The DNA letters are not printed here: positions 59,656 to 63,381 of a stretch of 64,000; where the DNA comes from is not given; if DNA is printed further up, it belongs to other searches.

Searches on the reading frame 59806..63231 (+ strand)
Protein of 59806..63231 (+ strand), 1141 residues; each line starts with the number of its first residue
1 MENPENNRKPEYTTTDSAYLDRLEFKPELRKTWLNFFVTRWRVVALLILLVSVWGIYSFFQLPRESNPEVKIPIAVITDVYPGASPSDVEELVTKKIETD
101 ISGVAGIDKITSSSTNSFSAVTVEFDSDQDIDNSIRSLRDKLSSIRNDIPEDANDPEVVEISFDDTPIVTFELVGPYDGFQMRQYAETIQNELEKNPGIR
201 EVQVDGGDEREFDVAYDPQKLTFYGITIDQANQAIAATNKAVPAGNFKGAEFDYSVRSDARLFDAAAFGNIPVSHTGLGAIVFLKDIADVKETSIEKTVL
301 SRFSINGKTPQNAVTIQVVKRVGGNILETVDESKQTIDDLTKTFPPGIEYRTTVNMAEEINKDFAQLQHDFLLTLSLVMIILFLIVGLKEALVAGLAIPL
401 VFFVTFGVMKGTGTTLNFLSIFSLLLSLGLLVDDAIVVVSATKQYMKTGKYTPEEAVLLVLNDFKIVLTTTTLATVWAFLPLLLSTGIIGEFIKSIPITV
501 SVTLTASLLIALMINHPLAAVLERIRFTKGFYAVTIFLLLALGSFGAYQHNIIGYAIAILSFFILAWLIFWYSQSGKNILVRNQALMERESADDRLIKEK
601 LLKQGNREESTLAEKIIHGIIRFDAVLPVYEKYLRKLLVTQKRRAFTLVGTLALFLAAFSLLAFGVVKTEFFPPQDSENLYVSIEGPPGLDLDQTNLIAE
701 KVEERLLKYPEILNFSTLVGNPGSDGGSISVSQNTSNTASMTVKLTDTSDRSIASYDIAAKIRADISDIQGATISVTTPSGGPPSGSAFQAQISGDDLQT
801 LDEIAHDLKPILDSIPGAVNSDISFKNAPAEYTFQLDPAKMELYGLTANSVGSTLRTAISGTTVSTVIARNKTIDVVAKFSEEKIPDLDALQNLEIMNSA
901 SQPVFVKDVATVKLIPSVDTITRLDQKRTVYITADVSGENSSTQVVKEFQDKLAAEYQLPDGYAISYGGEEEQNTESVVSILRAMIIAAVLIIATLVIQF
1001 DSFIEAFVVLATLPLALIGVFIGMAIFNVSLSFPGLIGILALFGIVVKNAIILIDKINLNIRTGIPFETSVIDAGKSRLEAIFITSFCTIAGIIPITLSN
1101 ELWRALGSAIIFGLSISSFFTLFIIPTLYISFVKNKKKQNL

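Call 9: search_protein_families(library=pfam, proteins=[window:59806-63231:+], max_evalue=0.001)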
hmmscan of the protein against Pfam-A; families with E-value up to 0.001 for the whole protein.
window:59806-63231:+ (1141 aa): 4 families
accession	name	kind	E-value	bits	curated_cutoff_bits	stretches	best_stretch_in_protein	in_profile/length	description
PF00873.25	ACR_tran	-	1.2e-185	619.5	28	2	34-522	2-489/1021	AcrB/AcrD/AcrF family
PF02355.23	SecD_SecF_C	-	1.5e-05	24.9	20.5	0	371-520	35-184/189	Protein export membrane protein SecD/SecF, C-terminal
PF03176.21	MMPL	-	0.00026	20.5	20.5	1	919-1129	77-299/333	MMPL family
PF00403.32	HMA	-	0.00097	19.9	24.8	0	95-137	14-58/62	Heavy-metal-associated domain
